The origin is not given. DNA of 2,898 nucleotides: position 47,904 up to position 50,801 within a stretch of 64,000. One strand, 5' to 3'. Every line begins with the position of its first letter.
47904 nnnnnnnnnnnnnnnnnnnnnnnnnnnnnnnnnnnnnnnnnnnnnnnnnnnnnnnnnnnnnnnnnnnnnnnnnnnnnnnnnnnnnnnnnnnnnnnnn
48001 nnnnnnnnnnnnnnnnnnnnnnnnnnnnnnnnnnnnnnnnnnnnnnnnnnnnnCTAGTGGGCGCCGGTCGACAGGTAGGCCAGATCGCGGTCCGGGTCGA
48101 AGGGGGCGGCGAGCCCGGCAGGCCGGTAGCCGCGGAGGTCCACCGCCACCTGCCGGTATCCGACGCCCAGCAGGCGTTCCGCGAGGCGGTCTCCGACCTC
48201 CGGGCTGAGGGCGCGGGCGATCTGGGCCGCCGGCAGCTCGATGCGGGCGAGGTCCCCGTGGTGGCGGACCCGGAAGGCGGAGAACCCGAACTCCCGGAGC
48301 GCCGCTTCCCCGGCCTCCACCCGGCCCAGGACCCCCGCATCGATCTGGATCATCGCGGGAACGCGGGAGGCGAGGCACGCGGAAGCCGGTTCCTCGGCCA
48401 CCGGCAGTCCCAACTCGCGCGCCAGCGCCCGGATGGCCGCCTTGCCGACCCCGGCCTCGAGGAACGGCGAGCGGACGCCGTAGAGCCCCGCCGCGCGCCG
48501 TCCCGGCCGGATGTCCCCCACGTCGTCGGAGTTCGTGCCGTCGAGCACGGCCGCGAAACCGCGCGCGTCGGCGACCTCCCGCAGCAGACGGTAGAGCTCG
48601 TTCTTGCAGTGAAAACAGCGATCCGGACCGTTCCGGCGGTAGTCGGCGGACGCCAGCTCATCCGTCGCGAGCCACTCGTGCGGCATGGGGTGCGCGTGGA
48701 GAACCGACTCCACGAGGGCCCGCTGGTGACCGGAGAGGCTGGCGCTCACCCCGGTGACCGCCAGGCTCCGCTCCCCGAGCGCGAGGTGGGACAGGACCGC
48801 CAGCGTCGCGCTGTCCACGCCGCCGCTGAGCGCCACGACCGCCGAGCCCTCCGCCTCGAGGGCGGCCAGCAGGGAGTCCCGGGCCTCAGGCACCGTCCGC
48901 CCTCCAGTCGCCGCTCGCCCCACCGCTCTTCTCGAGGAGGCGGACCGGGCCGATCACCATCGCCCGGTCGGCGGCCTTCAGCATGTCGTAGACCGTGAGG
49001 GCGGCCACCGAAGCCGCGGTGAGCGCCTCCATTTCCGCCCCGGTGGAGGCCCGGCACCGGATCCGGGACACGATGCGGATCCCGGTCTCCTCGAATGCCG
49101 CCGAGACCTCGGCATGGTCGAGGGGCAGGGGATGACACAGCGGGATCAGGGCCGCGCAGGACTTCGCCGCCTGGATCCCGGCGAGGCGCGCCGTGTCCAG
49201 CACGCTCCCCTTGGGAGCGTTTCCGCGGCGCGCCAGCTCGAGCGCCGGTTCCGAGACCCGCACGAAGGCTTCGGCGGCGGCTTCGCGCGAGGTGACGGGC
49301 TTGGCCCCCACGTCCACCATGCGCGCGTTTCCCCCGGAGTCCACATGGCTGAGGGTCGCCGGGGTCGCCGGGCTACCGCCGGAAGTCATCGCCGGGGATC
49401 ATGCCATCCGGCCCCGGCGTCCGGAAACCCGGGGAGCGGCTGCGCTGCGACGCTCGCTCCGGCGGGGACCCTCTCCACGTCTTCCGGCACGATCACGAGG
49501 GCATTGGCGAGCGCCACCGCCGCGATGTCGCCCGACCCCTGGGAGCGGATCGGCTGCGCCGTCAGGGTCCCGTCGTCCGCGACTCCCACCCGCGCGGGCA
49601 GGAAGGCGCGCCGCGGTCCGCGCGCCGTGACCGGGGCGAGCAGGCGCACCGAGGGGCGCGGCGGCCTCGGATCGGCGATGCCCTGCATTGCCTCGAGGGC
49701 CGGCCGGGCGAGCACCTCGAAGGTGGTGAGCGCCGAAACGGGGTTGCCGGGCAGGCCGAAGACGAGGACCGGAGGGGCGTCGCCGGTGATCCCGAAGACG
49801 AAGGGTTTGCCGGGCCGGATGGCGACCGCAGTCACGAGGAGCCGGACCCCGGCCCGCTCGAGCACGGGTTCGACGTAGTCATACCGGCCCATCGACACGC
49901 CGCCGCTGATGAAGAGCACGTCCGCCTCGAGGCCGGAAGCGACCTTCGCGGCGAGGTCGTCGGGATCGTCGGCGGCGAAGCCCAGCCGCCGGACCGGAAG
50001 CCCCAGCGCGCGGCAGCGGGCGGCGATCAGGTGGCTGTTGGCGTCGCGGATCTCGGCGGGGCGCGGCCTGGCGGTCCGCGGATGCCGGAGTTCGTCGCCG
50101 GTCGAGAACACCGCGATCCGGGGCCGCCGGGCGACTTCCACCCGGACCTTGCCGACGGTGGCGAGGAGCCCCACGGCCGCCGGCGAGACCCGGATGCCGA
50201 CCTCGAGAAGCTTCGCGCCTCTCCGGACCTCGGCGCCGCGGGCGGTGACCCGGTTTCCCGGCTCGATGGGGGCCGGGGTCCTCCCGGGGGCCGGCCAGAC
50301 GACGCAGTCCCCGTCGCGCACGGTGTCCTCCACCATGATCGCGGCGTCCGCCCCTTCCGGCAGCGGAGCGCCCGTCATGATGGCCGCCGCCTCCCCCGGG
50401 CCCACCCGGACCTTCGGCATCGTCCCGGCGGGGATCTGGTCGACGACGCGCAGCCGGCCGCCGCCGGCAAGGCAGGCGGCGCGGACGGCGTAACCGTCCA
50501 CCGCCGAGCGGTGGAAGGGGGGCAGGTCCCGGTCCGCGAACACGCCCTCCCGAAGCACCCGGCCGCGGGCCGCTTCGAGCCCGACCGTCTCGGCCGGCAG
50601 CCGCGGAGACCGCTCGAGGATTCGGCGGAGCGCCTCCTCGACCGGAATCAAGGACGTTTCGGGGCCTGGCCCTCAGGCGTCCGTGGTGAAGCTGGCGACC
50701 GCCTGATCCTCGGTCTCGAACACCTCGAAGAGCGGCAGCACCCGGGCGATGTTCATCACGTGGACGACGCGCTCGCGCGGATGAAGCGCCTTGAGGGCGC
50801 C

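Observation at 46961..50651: Moco operon moeA-moaC extended by a LarE-like PP-loop ATPase and a zinc-ribbon MBL hydrolase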

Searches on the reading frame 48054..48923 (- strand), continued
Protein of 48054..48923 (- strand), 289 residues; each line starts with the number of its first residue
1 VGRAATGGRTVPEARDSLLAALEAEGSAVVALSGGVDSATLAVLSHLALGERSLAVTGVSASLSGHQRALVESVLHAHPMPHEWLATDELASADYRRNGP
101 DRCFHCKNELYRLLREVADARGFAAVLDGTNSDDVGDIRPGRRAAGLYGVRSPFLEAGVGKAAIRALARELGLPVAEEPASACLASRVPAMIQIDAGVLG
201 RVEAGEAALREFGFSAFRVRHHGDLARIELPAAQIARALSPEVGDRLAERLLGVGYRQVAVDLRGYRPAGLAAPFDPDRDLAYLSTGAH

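Call 16: search_solved_structures(query=window:48054-48893:-, max_evalue=0.001, show_alignments=3)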
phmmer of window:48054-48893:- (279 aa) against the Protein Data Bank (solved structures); distinct sequences matched with E-value up to 0.001: 5.
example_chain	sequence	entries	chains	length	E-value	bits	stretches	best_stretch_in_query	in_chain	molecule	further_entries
6b2o_A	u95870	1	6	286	1.2e-34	123.3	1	6-259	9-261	ATP-utilizing enzyme of the PP-loopsuperfamily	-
5udq_A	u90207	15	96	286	4.1e-34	121.5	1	6-259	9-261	Lactate racemization operon protein LarE | ATP-utilizing enzyme of the PP-loopsuperfamily | Pyridinium-3,5-biscarboxylic acid mononucleotide sulfurtransferase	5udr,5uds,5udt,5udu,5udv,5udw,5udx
8cnz_A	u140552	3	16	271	3.8e-13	52.7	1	16-254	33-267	NAD_synthase domain-containing protein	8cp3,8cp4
2dpl_A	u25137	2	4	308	4.2e-05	26.4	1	15-124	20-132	GMP synthase [glutamine-hydrolyzing] subunit B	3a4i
6jp9_A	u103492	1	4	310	0.00025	23.8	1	15-64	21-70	GMP synthase [glutamine-hydrolyzing] subunit B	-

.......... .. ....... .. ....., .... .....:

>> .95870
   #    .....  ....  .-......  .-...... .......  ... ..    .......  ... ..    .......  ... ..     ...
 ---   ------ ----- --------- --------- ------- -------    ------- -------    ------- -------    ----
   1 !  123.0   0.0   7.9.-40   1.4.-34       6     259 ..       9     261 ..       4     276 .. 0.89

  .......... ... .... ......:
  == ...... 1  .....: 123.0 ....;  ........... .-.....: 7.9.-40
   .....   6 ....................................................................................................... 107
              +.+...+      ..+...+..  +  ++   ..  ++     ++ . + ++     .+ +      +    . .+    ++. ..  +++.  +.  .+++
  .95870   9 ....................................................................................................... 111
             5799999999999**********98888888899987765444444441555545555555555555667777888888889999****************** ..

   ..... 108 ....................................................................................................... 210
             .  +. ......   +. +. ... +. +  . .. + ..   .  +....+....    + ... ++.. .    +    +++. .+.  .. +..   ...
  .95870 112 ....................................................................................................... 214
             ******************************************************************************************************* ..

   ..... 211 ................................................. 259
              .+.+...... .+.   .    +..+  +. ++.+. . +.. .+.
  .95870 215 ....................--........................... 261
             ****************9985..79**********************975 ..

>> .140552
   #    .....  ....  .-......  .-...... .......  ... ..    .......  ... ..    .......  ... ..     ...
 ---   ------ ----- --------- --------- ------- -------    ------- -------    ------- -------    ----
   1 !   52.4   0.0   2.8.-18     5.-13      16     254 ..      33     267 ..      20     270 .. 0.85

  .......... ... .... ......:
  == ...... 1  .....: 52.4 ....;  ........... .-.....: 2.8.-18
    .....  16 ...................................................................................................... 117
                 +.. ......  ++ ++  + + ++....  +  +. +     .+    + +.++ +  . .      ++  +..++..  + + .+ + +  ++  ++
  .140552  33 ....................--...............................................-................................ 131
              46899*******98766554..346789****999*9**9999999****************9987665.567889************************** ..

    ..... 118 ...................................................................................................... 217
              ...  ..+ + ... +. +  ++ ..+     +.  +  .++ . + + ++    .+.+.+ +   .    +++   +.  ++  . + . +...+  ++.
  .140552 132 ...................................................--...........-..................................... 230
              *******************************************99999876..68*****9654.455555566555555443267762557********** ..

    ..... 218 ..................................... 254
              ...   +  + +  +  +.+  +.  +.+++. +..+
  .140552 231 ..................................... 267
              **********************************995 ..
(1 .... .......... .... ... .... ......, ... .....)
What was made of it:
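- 48054..48893 (-): larE, a PP-loop ATP-dependent sulfur insertase of the [4Fe-4S] (CxxC...C) class (279 aa, GTG start, 8-nt overlap with moaC). PDB hits 5UDQ (E 4e-34) and 8CNZ, with Cys alignment (call 16).
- On LarE, [4Fe-4S] subclass: CFHC and PASAC align with the cysteines of 8CNZ (call 16).
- On LarE, sacrificial single-Cys subclass (L. plantarum type): Ala aligns with Lp Cys176, and CFHC is present (call 16).
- Closest known: Sacrificial LarE of Lactiplantibacillus plantarum. Same: Same PP-loop and phosphate-binding residues (call 16).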

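Call 74: find_encoding_contigs(protein=P0075, flank=7000, max_places=1)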
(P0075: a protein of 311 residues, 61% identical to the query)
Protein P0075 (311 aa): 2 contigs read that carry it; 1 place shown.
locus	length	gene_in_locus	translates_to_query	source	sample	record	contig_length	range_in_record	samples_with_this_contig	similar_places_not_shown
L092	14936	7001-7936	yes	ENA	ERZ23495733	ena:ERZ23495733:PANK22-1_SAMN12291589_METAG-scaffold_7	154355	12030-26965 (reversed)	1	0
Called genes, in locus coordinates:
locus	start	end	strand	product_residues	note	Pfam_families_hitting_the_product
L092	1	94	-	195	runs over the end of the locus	PF04093:MreD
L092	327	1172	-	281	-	PF04085:MreC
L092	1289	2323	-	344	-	PF00022:Actin (faint), PF06723:MreB_Mbl, PF00012:HSP70 (weak), PF14450:FtsA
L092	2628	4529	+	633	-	PF13623:SurA_N_2, PF13624:SurA_N_3, PF13145:Rotamase_2, PF13616:Rotamase_3, PF00639:Rotamase, PF13145:Rotamase_2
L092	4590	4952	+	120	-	PF01740:STAS, PF13466:STAS_2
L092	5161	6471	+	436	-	PF03453:MoeA_N, PF00994:MoCF_biosynth, PF03454:MoeA_C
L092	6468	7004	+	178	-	PF01967:MoaC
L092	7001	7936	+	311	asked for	-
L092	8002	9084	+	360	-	PF23023:Anti-Pycsar_Apyc1, PF00753:Lactamase_B, PF12706:Lactamase_B_2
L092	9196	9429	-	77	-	PF02416:TatA_B_E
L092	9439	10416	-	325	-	PF02423:OCD_Mu_crystall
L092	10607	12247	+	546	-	PF03853:YjeF_N, PF01256:Carb_kinase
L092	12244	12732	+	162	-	PF02367:TsaE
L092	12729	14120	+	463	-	PF00884:Sulfatase, PF16347:SGSH_C (faint)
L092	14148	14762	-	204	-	-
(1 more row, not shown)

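Call 75: find_encoding_contigs(protein=P0065, flank=7000, max_places=1)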
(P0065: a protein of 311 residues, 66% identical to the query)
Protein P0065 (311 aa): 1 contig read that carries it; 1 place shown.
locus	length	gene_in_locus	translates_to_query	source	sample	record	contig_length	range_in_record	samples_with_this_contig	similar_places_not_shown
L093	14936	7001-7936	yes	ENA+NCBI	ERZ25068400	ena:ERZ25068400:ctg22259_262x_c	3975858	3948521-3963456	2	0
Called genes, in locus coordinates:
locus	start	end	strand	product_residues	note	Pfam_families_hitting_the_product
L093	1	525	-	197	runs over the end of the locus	PF04093:MreD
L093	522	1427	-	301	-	PF04085:MreC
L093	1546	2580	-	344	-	PF00022:Actin (weak), PF06723:MreB_Mbl, PF00012:HSP70 (weak), PF14450:FtsA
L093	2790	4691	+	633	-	PF13623:SurA_N_2, PF13624:SurA_N_3, PF13145:Rotamase_2, PF13616:Rotamase_3, PF00639:Rotamase, PF13145:Rotamase_2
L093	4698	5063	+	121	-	PF01740:STAS, PF13466:STAS_2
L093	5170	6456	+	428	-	PF03453:MoeA_N, PF00994:MoCF_biosynth, PF03454:MoeA_C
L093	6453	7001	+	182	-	PF01967:MoaC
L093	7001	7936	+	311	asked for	PF02540:NAD_synthase (faint)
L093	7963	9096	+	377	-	PF23023:Anti-Pycsar_Apyc1, PF00753:Lactamase_B, PF12706:Lactamase_B_2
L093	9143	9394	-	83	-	PF02416:TatA_B_E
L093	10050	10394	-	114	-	-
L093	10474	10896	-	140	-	PF08765:Mor (faint)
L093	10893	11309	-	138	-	PF06252:GemA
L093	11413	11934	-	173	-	-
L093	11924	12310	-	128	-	-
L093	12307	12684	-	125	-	-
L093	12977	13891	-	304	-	PF13560:HTH_31 (weak), PF13604:AAA_30 (weak), PF13401:AAA_22, PF09077:Phage-MuB_C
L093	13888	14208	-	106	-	-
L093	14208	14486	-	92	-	-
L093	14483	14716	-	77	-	-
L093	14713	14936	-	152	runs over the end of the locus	-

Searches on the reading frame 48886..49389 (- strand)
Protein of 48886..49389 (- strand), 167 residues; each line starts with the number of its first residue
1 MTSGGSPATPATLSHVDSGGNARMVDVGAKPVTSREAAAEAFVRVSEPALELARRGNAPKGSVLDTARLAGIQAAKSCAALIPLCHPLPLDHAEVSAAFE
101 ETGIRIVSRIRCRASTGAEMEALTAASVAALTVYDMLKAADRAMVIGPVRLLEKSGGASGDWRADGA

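Call 4: search_protein_families(library=pfam, proteins=[window:48886-49389:-], max_evalue=0.01)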
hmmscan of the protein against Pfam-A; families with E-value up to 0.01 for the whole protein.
window:48886-49389:- (167 aa): 1 family
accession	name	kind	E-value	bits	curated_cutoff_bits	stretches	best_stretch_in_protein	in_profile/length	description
PF01967.27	MoaC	-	1.5e-49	167.9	27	1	24-157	1-136/136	MoaC family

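Call 5: search_protein_families(library=ncbifam, proteins=[window:48886-49389:-], max_evalue=0.01)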
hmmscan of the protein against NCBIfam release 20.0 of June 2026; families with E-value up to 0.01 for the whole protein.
window:48886-49389:- (167 aa): 6 families
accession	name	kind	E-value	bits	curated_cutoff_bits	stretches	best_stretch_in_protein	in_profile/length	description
NF006870.0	PRK09364.1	subfamily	1.1e-59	200.8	162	1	11-164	4-159/161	cyclic pyranopterin monophosphate synthase MoaC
TIGR00581.1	moaC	equivalog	5.3e-54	182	141.5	1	13-158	1-147/148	cyclic pyranopterin monophosphate synthase MoaC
NF002947.1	PRK03604.1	equivalog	1.5e-51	175.5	285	1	24-163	1-140/301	bifunctional molybdenum cofactor biosynthesis protein MoaC/MoaB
NF011069.0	PRK14499.1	equivalog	1e-43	149.6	457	1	13-163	3-155/308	cyclic pyranopterin monophosphate synthase MoaC/MOSC-domain-containing protein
NF008999.0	PRK12343.1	equivalog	2.3e-36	124.9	171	1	12-142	3-132/156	cyclic pyranopterin monophosphate synthase MoaC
NF011070.0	PRK14500.1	equivalog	1.5e-30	106.7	606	1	12-158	7-159/358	putative bifunctional molybdopterin-guanine dinucleotide biosynthesis protein MoaC/MobA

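Call 7: find_encoding_contigs(protein=window:48886-49389:-, flank=10000, max_places=6)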
Protein window:48886-49389:- (167 aa): 3 contigs read that carry it; 2 places shown.
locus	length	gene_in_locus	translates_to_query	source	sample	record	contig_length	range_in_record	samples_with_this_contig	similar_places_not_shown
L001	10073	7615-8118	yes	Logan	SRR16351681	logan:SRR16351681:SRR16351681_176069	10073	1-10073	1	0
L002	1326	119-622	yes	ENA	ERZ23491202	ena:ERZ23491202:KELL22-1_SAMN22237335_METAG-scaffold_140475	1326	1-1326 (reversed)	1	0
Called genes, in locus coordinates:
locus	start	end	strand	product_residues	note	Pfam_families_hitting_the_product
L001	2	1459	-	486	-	?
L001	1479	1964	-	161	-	PF04093:MreD (weak)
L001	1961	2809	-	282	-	PF04085:MreC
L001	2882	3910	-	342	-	PF00022:Actin (weak), PF06723:MreB_Mbl, PF00012:HSP70 (weak), PF14450:FtsA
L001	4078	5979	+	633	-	PF13623:SurA_N_2, PF13624:SurA_N_3, PF13145:Rotamase_2, PF13616:Rotamase_3, PF00639:Rotamase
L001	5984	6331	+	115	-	PF01740:STAS, PF13466:STAS_2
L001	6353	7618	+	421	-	PF03453:MoeA_N, PF00994:MoCF_biosynth, PF03454:MoeA_C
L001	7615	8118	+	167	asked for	PF01967:MoaC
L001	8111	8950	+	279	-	-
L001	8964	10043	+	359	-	PF23023:Anti-Pycsar_Apyc1, PF00753:Lactamase_B, PF12706:Lactamase_B_2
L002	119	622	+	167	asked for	PF01967:MoaC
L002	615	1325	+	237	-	?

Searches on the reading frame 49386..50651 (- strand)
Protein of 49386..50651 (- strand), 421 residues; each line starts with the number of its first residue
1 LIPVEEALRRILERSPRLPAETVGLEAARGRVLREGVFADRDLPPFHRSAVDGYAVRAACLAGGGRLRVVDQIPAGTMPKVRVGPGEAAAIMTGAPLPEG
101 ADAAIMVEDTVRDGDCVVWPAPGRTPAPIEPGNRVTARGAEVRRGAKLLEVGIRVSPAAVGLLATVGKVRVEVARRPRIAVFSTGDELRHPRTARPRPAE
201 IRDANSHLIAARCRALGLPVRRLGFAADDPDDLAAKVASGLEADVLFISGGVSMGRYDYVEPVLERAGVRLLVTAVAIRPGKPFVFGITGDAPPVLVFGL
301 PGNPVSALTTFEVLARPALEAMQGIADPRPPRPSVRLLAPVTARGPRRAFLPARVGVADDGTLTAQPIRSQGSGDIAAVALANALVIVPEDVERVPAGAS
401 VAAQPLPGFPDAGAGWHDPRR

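Call 4: search_protein_families(library=pfam, proteins=[window:49386-50651:-], max_evalue=0.01)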
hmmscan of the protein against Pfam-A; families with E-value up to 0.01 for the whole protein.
window:49386-50651:- (421 aa): 3 families
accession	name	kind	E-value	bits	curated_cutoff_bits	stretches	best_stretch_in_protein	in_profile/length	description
PF03453.22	MoeA_N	-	2.4e-41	141.5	30.8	1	2-167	1-160/160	MoeA N-terminal region (domain I and II)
PF00994.29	MoCF_biosynth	-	3.6e-28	98.5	26.6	1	180-320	1-143/144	Probable molybdopterin binding domain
PF03454.20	MoeA_C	-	5.3e-17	62.2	22.1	1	335-406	2-72/72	MoeA C-terminal region (domain IV)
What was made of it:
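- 49386..50651 (-): moeA-like molybdopterin molybdotransferase gene (421 aa, TTG start). Pfam MoeA_N 141 bits, MoCF_biosynth 98 bits, MoeA_C 62 bits (call 4).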

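Call 5: search_protein_families(library=ncbifam, proteins=[window:49386-50651:-], max_evalue=0.01)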
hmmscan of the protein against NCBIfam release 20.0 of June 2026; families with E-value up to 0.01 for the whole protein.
window:49386-50651:- (421 aa): 7 families
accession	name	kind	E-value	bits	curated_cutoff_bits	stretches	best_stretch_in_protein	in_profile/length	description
NF011068.0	PRK14498.1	equivalog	4.3e-95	319.1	534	1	2-404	10-408/647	molybdopterin biosynthesis protein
NF045515.2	Glp_gephyrin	equivalog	3.7e-93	312.5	475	1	3-404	2-401/403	molybdotransferase-like divisome protein Glp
NF007960.1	PRK10680.1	equivalog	7.2e-87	291.7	440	1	3-406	2-401/401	molybdopterin molybdotransferase MoeA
NF050098.1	MoeA_actino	exception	1.5e-77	261.1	560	1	3-403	2-397/400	molybdopterin molybdotransferase MoeA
NF011060.0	PRK14491.1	equivalog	4.3e-75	253.3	532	1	2-407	200-595/598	bifunctional molybdopterin-guanine dinucleotide biosynthesis adaptor protein MobB/molybdopterin molybdotransferase MoeA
NF011067.0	PRK14497.1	equivalog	1.7e-51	175.5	536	1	4-353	13-354/546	putative molybdopterin biosynthesis protein MoeA/unknown domain fusion protein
TIGR00177.1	molyb_syn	domain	1.4e-25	89.9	85.35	1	177-317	2-148/148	molybdenum cofactor synthesis domain-containing protein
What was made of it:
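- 49386..50651 (-): It falls below all NCBIfam equivalog cutoffs: MoeA 292 vs 440, Glp 312 vs 475 (call 5).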
